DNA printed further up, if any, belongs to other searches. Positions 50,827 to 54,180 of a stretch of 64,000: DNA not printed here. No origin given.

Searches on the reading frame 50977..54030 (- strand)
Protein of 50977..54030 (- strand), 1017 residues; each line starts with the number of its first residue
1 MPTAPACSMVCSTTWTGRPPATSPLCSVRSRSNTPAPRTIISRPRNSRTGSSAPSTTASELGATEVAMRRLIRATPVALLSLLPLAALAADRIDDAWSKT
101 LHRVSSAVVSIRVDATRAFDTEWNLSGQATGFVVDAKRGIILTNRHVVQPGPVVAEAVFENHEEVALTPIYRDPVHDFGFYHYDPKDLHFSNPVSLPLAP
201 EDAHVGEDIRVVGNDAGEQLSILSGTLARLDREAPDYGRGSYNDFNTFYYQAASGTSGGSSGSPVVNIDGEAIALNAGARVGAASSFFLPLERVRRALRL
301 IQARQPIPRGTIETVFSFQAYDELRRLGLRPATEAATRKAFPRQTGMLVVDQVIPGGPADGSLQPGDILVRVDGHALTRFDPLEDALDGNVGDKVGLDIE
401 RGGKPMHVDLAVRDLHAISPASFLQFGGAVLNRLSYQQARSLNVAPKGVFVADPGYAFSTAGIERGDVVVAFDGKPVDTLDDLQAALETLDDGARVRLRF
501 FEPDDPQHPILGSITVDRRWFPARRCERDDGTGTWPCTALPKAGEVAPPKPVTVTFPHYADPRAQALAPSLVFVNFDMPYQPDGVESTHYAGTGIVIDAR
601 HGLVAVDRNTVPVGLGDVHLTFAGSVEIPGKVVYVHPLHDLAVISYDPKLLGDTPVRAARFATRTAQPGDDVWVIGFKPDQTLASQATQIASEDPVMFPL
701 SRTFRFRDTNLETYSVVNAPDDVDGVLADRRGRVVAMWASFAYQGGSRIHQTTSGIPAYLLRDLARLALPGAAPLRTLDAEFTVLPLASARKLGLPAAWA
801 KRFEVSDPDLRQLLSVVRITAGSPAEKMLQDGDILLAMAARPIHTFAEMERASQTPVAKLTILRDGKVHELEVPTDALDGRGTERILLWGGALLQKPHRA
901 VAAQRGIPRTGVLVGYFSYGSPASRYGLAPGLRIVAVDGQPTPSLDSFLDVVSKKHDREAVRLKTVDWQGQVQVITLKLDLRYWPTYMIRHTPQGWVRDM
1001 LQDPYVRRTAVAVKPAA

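Call 44: search_protein_families(library=ncbifam, proteins=[window:50977-54030:-], max_evalue=0.00001)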
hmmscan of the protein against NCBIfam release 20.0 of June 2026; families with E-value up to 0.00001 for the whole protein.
window:50977-54030:- (1017 aa): 16 families
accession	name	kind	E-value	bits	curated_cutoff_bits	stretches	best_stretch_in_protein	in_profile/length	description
TIGR02037.1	degP_htrA_DO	subfamily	1.4e-41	142.9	416.2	2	126-498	59-421/434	Do family serine endopeptidase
NF041521.1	HhoA_HhoB_HtrA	equivalog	6.8e-30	104.5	450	1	122-413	52-332/335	HhoA/HhoB/HtrA family serine endopeptidase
NF047968.1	SerProtHtrA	equivalog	8e-24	84.6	470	1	109-410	70-355/357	serine protease HtrA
NF007526.1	PRK10139.1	equivalog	2.1e-23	82.7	756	1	124-414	88-361/456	serine endoprotease DegQ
NF008189.1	PRK10942.1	equivalog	2.6e-19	69.1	720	1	127-415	113-384/477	serine endoprotease DegP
NF040960.1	MamE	equivalog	7.9e-17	61.1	800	1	425-499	444-521/659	magnetosome formation protease MamE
NF041199.1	trx7_PDZ_seleno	equivalog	2.5e-15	56.3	300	0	451-499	209-258/390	Trx7/PDZ domain-containing (seleno)protein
NF033740.0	MarP_fam_protase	equivalog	7.5e-13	48.3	250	1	91-302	180-378/390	MarP family serine protease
NF008147.1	PRK10898.1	equivalog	1.6e-11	44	408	1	96-415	46-350/352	outer membrane-stress sensor serine endopeptidase DegS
TIGR02038.1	protease_degS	equivalog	1.6e-11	44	422.95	0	93-411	43-345/351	outer membrane-stress sensor serine endopeptidase DegS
NF050055.1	SerProtHtrAMycob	equivalog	8.4e-09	34.8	800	1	124-281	224-382/502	serine protease HtrA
NF040965.1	MamP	equivalog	2.2e-08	34.1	300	0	447-504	136-193/290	magnetosome magnetite formation protein MamP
NF008046.0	PRK10779.1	equivalog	2.2e-08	33.6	477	0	349-411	225-288/450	sigma E protease regulator RseP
TIGR00054.1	TIGR00054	equivalog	8.6e-07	28.1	147.55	0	348-414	204-271/421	RIP metalloprotease RseP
NF045589.1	Cterm_S41_CtpB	exception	8.7e-07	27.9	633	0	343-408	127-196/416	carboxyl-terminal processing protease CtpB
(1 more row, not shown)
